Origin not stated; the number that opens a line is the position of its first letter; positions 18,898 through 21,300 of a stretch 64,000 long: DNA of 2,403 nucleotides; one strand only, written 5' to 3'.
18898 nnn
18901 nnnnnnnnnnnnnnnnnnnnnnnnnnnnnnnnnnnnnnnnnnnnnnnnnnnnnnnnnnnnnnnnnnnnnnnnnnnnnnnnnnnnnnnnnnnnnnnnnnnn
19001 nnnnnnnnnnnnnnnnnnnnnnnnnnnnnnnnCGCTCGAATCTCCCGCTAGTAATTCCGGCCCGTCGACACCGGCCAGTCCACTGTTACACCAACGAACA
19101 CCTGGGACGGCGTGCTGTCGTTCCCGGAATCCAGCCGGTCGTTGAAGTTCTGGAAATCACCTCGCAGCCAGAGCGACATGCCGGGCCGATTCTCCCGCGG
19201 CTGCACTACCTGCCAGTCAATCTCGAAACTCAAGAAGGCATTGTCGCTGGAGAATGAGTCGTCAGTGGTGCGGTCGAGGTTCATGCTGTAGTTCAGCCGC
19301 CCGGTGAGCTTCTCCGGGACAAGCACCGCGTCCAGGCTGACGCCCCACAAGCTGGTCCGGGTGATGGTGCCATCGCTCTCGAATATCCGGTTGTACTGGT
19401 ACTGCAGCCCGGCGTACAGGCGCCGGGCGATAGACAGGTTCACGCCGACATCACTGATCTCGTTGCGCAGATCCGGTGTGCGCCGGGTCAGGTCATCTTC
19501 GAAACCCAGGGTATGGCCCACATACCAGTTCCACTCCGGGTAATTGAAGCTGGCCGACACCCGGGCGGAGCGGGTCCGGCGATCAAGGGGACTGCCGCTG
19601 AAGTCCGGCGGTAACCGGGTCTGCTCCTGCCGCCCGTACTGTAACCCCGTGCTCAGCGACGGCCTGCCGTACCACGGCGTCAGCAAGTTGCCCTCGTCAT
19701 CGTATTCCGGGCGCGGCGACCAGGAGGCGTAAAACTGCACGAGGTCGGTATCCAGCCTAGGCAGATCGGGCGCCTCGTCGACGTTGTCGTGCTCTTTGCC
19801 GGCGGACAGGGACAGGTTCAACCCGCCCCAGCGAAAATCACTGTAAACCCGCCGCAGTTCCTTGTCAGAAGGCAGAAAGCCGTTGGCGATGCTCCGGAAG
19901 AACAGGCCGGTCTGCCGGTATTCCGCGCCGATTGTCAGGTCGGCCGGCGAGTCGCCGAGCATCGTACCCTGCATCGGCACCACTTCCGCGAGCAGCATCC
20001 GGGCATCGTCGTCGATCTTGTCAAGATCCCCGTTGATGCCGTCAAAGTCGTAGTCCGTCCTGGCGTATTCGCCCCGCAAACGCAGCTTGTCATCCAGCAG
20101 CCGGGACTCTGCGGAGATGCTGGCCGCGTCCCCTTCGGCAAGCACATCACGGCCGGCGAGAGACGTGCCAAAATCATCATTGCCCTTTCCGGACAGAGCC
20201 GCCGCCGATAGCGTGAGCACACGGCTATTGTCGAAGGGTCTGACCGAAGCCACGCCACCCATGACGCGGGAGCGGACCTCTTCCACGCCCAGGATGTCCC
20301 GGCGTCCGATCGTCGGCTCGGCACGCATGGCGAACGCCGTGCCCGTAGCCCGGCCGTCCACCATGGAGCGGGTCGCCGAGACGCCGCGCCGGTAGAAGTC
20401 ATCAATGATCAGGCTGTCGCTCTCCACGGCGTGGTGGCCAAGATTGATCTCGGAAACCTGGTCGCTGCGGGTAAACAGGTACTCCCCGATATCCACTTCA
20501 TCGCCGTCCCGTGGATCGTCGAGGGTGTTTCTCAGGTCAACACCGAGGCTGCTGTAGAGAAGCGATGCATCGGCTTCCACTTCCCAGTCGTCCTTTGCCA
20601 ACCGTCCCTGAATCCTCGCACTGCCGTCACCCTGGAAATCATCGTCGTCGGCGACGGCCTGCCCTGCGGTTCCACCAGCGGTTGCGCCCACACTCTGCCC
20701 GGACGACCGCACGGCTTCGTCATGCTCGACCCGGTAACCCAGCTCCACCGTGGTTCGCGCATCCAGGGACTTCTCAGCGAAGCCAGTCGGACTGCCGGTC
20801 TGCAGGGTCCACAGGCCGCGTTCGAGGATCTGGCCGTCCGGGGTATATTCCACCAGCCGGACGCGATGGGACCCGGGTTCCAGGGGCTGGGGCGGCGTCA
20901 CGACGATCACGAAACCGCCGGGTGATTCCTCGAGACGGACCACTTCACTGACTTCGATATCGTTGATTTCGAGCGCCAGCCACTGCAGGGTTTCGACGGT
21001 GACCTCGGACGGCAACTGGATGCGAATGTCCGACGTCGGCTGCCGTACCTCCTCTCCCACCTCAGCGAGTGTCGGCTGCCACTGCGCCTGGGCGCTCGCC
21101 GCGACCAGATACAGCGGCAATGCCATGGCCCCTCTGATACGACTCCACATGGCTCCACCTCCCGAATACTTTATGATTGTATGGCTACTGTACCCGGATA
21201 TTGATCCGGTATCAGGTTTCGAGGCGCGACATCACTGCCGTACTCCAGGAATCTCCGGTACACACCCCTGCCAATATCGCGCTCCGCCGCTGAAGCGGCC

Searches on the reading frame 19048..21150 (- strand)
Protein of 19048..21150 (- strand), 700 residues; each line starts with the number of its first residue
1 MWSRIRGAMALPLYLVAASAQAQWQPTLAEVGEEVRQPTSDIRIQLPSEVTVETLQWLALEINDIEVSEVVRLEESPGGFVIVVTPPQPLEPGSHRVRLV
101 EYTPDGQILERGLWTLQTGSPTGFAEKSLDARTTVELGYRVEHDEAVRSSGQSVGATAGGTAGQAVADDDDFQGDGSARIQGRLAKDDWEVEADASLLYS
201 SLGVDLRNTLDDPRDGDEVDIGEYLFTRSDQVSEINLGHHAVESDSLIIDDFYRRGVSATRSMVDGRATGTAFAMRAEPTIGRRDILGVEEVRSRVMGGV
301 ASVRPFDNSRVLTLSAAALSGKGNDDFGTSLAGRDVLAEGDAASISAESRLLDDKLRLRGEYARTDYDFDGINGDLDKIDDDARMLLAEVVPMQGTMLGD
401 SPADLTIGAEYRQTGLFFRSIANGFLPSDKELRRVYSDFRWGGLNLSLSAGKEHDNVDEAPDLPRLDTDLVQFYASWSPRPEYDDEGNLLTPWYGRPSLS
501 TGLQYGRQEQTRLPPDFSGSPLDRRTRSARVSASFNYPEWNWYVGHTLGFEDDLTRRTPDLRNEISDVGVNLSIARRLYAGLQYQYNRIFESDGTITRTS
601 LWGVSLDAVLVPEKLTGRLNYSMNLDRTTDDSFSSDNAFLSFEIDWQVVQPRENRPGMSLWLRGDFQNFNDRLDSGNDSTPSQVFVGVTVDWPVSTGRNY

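Call 6: search_protein_families(library=pfam, proteins=[window:19048-21150:-], max_evalue=0.01)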
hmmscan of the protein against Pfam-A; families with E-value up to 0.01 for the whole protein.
window:19048-21150:- (700 aa): 0 families

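Call 7: search_protein_families(library=ncbifam, proteins=[window:19048-21150:-], max_evalue=0.01)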
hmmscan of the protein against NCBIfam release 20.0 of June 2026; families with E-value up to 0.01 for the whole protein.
window:19048-21150:- (700 aa): 0 families

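Call 8: find_homologous_proteins(query=window:19048-21150:-)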
Query window:19048-21150:- (700 aa): 33 proteins with E <= 0.001 among 8000 candidates.
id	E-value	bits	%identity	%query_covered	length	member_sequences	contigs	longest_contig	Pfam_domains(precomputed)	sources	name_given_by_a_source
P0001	0.0e+0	1557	100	99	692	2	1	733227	-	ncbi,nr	ncbi:MAG: hypothetical protein U5R46_12245 [Gammaproteobacteria bacterium]|nr:hypothetical protein [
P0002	0.0e+0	1432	91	100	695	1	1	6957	-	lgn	-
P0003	0.0e+0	1273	80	99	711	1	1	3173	-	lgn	-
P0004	0.0e+0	1224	76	99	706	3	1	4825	-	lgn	-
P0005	0.0e+0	1211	76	99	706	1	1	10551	-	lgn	-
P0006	0.0e+0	1181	75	99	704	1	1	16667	-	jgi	-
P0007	8.0e-260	882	59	98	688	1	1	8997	-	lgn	-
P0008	2.5e-167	576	42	99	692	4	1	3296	-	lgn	-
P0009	4.4e-165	569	42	98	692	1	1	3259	-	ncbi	-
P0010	2.6e-156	540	47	76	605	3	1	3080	-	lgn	-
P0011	1.5e-149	518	46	79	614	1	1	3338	-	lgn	-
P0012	4.1e-147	510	40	98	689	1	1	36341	-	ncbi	-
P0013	3.8e-134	467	37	98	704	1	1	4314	-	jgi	jgi:hypothetical protein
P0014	9.9e-130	452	38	99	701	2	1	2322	-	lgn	-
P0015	1.2e-128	448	37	98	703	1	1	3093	-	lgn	-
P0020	2.0e-100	355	34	99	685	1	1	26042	-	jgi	jgi:hypothetical protein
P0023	3.1e-98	348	34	96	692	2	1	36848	-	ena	-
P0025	2.2e-76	276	31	97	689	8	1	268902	-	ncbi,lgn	-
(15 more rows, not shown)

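Call 14: find_related_loci(query=A2, collection=genome_contigs, flank=10000)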
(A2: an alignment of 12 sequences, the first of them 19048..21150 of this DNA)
Query A2 (700 aa) in genome_contigs; peptide patterns used: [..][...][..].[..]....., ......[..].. (x = any residue, [..] = any of these).
26 stretches matched a pattern; 5 encode a relative of the query (tblastn E <= 1e-3); 5 distinct loci.
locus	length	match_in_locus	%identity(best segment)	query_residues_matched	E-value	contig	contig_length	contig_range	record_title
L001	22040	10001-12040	42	7-700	1e-172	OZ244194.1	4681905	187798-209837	MAG: Arenicellales bacterium isolate 1000d660-bfdf-43c6-b180-46d6a97c6c25 genome assembly, chromosome: 1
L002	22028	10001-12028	38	24-700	1e-130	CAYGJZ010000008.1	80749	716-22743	MAG TPA_asm: uncultured Gammaproteobacteria bacterium isolate ERP116193_co2_216 genome assembly, contig: NODE_975_length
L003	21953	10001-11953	37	42-696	2e-127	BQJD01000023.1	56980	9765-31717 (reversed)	MAG: Marine bacterium B5-7 DHS20C01 DNA, sequence023, whole genome shotgun sequence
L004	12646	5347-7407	39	15-700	3e-127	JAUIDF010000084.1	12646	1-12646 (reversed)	MAG: Gammaproteobacteria bacterium isolate 7_bin.6 NODE_4260_length_12646_cov_0.855500, whole genome shotgun sequence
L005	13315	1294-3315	33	6-697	2e-85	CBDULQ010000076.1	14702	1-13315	MAG TPA_asm: uncultured Gammaproteobacteria bacterium isolate SRR18550247_metabat2_13 genome assembly, contig: ERZ250748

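Call 16: find_related_loci(query=A2, collection=metagenome_contigs, flank=10000)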
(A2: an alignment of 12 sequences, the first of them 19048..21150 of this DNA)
Query A2 (700 aa) in metagenome_contigs; peptide patterns used: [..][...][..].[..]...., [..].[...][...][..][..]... (x = any residue, [..] = any of these).
235 stretches matched a pattern; 3 encode a relative of the query (tblastn E <= 1e-3); 3 distinct loci.
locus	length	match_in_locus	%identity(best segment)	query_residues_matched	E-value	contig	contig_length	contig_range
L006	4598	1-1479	66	205-698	0e+0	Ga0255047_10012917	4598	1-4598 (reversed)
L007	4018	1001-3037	42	8-700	0e+0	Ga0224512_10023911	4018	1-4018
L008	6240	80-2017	30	21-695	6e-80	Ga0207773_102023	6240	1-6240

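Call 17: find_encoding_contigs(protein=P0002, flank=10000, max_places=2)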
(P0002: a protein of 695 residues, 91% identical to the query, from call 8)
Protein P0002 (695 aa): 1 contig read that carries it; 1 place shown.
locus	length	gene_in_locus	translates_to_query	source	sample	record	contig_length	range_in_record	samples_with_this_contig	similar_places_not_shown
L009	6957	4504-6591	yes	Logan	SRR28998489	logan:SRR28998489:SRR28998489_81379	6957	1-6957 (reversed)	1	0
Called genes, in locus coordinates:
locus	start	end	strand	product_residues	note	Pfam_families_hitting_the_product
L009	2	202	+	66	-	?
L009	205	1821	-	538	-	PF00082:Peptidase_S8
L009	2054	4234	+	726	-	-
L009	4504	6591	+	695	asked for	-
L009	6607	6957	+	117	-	?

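Call 18: find_encoding_contigs(protein=P0005, flank=10000, max_places=2)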
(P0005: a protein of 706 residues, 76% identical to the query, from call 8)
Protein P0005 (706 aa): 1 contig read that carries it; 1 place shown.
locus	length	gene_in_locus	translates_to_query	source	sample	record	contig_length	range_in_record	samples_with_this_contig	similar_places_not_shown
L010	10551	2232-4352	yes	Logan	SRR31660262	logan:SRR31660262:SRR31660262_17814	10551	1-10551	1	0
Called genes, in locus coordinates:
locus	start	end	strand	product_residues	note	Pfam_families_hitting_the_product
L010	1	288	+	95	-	?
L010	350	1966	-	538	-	PF00082:Peptidase_S8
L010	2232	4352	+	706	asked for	-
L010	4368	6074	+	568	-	-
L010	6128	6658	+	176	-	PF07638:Sigma70_ECF (weak), PF04542:Sigma70_r2, PF08281:Sigma70_r4_2, PF04545:Sigma70_r4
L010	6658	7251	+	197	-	-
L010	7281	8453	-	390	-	-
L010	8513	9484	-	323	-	PF00126:HTH_1, PF03466:LysR_substrate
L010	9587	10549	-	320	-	?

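Call 19: find_encoding_contigs(protein=P0006, flank=10000, max_places=2)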
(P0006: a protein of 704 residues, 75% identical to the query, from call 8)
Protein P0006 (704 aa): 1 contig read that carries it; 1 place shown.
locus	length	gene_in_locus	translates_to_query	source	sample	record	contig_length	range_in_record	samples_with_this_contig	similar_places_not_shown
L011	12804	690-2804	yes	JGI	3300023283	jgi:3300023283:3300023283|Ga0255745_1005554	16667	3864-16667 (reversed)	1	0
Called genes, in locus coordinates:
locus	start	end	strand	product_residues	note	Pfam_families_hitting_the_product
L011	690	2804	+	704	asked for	-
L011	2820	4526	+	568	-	-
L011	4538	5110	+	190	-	PF07638:Sigma70_ECF, PF04542:Sigma70_r2, PF08281:Sigma70_r4_2, PF04545:Sigma70_r4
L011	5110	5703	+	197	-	-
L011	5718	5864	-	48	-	-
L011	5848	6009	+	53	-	-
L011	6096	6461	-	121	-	-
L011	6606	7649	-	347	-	PF00850:Hist_deacetyl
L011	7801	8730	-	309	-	PF05853:BKACE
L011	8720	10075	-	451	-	PF00202:Aminotran_3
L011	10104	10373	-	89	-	PF03795:YCII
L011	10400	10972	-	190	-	PF04279:IspA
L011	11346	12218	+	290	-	PF02569:Pantoate_ligase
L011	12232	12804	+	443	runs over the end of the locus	PF12161:HsdM_N, PF02384:N6_Mtase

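Call 20: find_encoding_contigs(protein=P0007, flank=10000, max_places=2)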
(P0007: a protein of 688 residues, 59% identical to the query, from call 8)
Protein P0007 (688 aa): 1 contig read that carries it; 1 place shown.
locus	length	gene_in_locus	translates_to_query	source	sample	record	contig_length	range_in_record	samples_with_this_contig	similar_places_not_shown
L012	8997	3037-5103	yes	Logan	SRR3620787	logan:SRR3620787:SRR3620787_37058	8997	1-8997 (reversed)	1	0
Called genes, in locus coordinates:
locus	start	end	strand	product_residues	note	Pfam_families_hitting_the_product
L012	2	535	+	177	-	?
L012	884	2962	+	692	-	PF07705:CARDB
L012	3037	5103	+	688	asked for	-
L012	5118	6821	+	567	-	-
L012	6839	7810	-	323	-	PF00126:HTH_1, PF03466:LysR_substrate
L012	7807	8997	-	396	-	?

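Call 21: find_encoding_contigs(protein=P0012, flank=10000, max_places=1)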
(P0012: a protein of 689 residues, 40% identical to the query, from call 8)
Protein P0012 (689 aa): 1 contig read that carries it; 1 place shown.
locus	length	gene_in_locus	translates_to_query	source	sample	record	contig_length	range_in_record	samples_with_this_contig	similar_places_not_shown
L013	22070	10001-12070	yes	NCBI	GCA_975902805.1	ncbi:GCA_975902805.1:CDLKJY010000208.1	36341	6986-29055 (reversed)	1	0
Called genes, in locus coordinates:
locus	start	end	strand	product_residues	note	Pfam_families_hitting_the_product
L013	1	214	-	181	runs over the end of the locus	PF04011:LemA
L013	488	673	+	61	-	-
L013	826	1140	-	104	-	-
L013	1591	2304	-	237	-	PF00106:adh_short, PF08659:KR, PF13561:adh_short_C2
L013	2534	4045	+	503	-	PF00989:PAS, PF08448:PAS_4, PF13188:PAS_8, PF13426:PAS_9, PF24820:Diguanyl_cycl_sensor, PF00512:HisKA, PF02518:HATPase_c, PF00072:Response_reg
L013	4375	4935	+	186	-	PF01558:POR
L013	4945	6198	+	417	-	PF01855:POR_N, PF02780:Transketolase_C, PF17147:PFOR_II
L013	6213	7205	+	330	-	PF02775:TPP_enzyme_C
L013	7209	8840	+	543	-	PF14691:Fer4_20, PF00070:Pyr_redox (faint), PF01266:DAO (weak), PF07992:Pyr_redox_2, PF13450:NAD_binding_8, PF13738:Pyr_redox_3 (weak), PF12838:Fer4_7 (weak), PF14697:Fer4_21 (weak), +1 more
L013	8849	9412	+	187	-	PF00578:AhpC-TSA, PF08534:Redoxin, PF13098:Thioredoxin_2 (faint)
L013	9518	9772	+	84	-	PF04993:TfoX_N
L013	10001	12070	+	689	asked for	-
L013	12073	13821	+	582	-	-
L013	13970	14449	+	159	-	PF04542:Sigma70_r2, PF07638:Sigma70_ECF (weak), PF08281:Sigma70_r4_2, PF04545:Sigma70_r4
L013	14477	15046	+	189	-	-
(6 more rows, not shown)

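Call 22: find_encoding_contigs(protein=P0020, flank=10000, max_places=1)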
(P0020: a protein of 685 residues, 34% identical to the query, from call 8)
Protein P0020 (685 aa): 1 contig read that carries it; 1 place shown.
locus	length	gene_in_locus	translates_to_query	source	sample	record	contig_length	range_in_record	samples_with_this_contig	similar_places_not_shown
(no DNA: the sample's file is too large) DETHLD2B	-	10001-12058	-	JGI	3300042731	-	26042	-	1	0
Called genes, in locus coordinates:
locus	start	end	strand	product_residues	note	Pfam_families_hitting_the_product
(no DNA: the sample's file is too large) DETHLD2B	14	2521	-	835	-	PF00990:GGDEF, PF00563:EAL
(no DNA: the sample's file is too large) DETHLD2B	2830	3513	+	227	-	PF07589:PEP_exosort_dom (weak)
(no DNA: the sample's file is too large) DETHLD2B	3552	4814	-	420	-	PF01595:CNNM, PF00571:CBS (weak), PF03471:CorC_HlyC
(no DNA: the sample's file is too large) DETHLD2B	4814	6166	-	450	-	PF01595:CNNM, PF00571:CBS (weak), PF03471:CorC_HlyC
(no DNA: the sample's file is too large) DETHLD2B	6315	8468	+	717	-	PF12895:ANAPC3, PF13424:TPR_12, PF14559:TPR_19, PF13414:TPR_11, PF13424:TPR_12, PF13432:TPR_16, PF13424:TPR_12, PF14559:TPR_19, +30 more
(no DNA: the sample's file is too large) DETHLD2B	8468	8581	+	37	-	-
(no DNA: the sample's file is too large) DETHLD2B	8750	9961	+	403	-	-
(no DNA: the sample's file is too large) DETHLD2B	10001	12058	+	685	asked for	-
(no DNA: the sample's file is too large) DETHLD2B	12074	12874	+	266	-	-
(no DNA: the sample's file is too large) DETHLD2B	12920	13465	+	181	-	PF07638:Sigma70_ECF (weak), PF04542:Sigma70_r2, PF04545:Sigma70_r4, PF08281:Sigma70_r4_2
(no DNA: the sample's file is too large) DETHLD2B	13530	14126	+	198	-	PF13490:zf-HC2 (weak)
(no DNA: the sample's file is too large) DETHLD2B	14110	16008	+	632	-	PF00082:Peptidase_S8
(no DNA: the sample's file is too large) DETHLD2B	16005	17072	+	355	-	PF05638:T6SS_HCP (faint)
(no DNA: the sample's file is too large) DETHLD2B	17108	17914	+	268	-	PF05638:T6SS_HCP (weak)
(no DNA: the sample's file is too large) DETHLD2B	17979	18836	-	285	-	-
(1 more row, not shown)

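Call 23: find_encoding_contigs(protein=P0023, flank=10000, max_places=1)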
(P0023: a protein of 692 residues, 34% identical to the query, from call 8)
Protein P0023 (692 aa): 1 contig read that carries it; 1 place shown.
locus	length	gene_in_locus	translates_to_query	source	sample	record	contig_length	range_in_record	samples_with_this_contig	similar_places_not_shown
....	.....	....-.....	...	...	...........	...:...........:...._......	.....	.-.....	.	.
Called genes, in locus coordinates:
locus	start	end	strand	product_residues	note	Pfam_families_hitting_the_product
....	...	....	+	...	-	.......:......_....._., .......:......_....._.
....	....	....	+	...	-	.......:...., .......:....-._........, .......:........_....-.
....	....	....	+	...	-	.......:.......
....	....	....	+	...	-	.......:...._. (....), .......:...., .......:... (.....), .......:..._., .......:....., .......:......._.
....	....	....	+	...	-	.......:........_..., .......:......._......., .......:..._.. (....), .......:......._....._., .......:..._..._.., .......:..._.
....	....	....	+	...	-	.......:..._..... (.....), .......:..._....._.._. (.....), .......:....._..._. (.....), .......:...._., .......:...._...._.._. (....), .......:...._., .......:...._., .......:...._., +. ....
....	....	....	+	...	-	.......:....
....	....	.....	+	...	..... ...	-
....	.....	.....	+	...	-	-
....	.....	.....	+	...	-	-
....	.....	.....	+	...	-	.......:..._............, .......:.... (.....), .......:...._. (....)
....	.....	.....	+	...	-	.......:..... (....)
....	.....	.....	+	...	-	-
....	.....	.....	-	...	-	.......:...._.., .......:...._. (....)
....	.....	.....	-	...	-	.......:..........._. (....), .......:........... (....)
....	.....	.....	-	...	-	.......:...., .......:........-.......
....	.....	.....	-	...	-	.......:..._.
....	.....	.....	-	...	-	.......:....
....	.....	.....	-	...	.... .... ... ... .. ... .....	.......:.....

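Call 24: find_encoding_contigs(protein=P0025, flank=10000, max_places=1)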
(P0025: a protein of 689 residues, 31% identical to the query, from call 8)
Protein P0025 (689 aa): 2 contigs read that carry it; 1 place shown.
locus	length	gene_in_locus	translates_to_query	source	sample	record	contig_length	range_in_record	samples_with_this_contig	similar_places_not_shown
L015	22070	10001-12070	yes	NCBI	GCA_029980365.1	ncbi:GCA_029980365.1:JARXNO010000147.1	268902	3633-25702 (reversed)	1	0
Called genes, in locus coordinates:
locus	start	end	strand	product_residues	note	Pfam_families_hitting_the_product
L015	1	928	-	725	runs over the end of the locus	PF06808:DctM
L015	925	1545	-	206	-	PF04290:DctQ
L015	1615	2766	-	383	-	PF03480:DctP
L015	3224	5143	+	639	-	PF08298:AAA_PrkA, PF06798:PrkA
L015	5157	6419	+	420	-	PF04285:DUF444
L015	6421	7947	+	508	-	PF04293:SpoVR, PF24755:SpoVR_C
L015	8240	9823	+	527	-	-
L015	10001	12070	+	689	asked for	-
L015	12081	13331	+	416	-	-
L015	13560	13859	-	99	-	-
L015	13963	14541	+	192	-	PF13176:TPR_7 (faint), PF13428:TPR_14 (faint), PF13432:TPR_16 (weak), PF23914:TPR_CcmH_CycH (weak), PF00515:TPR_1 (weak), PF13181:TPR_8 (weak), PF13414:TPR_11, PF13432:TPR_16, +7 more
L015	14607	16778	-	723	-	PF00474:SSF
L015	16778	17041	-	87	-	PF13937:DUF4212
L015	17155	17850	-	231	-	PF00929:RNase_T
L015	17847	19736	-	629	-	PF00571:CBS, PF03445:DUF294, PF10335:DUF294_C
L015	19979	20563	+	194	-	PF13801:Metal_resist, PF07813:LTXXQ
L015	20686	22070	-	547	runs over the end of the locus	PF00118:Cpn60_TCP1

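Call 60: predict_structure(alignment_id=A1)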
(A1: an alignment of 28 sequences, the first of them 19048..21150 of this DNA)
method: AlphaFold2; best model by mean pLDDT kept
length: 700 residues; sequences in the alignment: 28
mean_pLDDT: 82.3   pTM: 0.68
mean pLDDT of the five models: 82.3, 81.1, 78.2, 77.5, 77.0
residues with pLDDT >= 90: 321; 70-90: 251; 50-70: 54; < 50: 74
segments of 3 or more residues with pLDDT < 50: 1-22, 120-124, 146-168, 204-215, 327-334, 698-700
pLDDT, mean of each block of 10 residues (from residue 1): 37 37 71 62 85 81 76 78 77 77 70 74 60 90 57 31 37 85 82 88 49 56 89 92 88 90 87 87 67 87 82 94 60 61 95 91 90 80 96 91 96 92 81 97 96 93 93 96 88 92 98 85 96 95 98 94 98 92 98 95 95 93 95 93 95 88 94 88 92 69
secondary structure, 60 per line:
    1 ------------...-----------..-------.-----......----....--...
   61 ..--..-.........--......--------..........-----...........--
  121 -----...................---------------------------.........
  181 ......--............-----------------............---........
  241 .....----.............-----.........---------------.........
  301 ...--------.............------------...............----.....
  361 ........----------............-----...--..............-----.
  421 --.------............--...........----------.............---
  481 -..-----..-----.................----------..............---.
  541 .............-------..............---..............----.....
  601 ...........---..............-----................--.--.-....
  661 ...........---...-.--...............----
elements in order (helices of 4 or more, strands of 3 or more residues): E42-47 H52-55 E58-62 E71-76 E79-84 E93-102 E108-118 E126-144 E172-186 E189-200 E218-229 E233-245 E250-262 E268-276 E295-303 E312-324 E337-351 E356-368 E379-390 E396-398 E401-414 E430-441 E444-454 E465-477 E496-512 E523-536 E540-553 E561-574 E578-591 E596-611 E615-628 E634-649 E657-671 E682-696

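Call 63: fold_search(model_id=the predicted structure, library=pdb)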
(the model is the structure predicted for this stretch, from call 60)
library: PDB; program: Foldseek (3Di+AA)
matches with E <= 10: 848; with E <= 0.001: 238
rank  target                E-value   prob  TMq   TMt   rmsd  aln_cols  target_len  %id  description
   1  3rfz_B                1.1e-09  1.00  0.34  0.32  15.4       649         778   10  Crystal structure of the FimD usher bound to its cognate FimC:FimH substrate (released 2011-06-01)
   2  3rfz_E                3.9e-09  1.00  0.33  0.31  15.6       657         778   11  Crystal structure of the FimD usher bound to its cognate FimC:FimH substrate (released 2011-06-01)
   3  2vqi_A                5.3e-09  1.00  0.26  0.32  15.2       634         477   11  Structure of the P pilus usher (PapC) translocation pore (released 2008-05-27)
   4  6r2q_B                1.5e-08  1.00  0.40  0.43  15.2       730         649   11  Structure of the Mtr complex (released 2020-04-22)
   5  9fw9_D                1.6e-07  1.00  0.26  0.26  21.8       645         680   10  Cryo-EM structure of the type 1 pilus assembly platform as part of the FimA-bound chaperone-usher pilus complex (FimDH (released 2025-06-04)
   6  8agd_A                1.9e-07  1.00  0.28  0.21  17.6       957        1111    9  Full SDBC and SOD assembly (released 2023-04-12)
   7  6cd2_C                3.8e-07  1.00  0.27  0.27  15.8       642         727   12  Crystal structure of the PapC usher bound to the chaperone-adhesin PapD-PapG (released 2018-10-03)
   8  7zgx_A                4.6e-07  1.00  0.27  0.22  17.9       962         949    8  S-layer Deinoxanthin Binding Complex, C1 symmetry (released 2022-07-13)
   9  2vqi_B                5.0e-07  1.00  0.28  0.37  14.6       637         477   10  Structure of the P pilus usher (PapC) translocation pore (released 2008-05-27)
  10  5ldt_A                6.3e-07  1.00  0.20  0.29  17.9       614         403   10  Crystal Structures of MOMP from Campylobacter jejuni (released 2016-10-26)
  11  3ohn_A                9.9e-07  1.00  0.26  0.35  16.3       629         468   10  Crystal structure of the FimD translocation domain (released 2011-06-01)
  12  6e14_D                9.9e-07  1.00  0.33  0.30  18.8       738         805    9  Handover mechanism of the growing pilus by the bacterial outer membrane usher FimD (released 2018-10-17)
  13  6h7v_A                1.3e-06  1.00  0.30  0.31  23.1       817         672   10  Crystal structure of BauA, the Ferric preacinetobactin receptor from Acinetobacter baumannii (released 2018-10-10)
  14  8ae1_A                1.6e-06  1.00  0.27  0.22  22.8       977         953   10  Structure of trimeric SlpA outer membrane protein (released 2022-11-30)
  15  6h7v_B                1.7e-06  1.00  0.28  0.29  23.9       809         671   10  Crystal structure of BauA, the Ferric preacinetobactin receptor from Acinetobacter baumannii (released 2018-10-10)
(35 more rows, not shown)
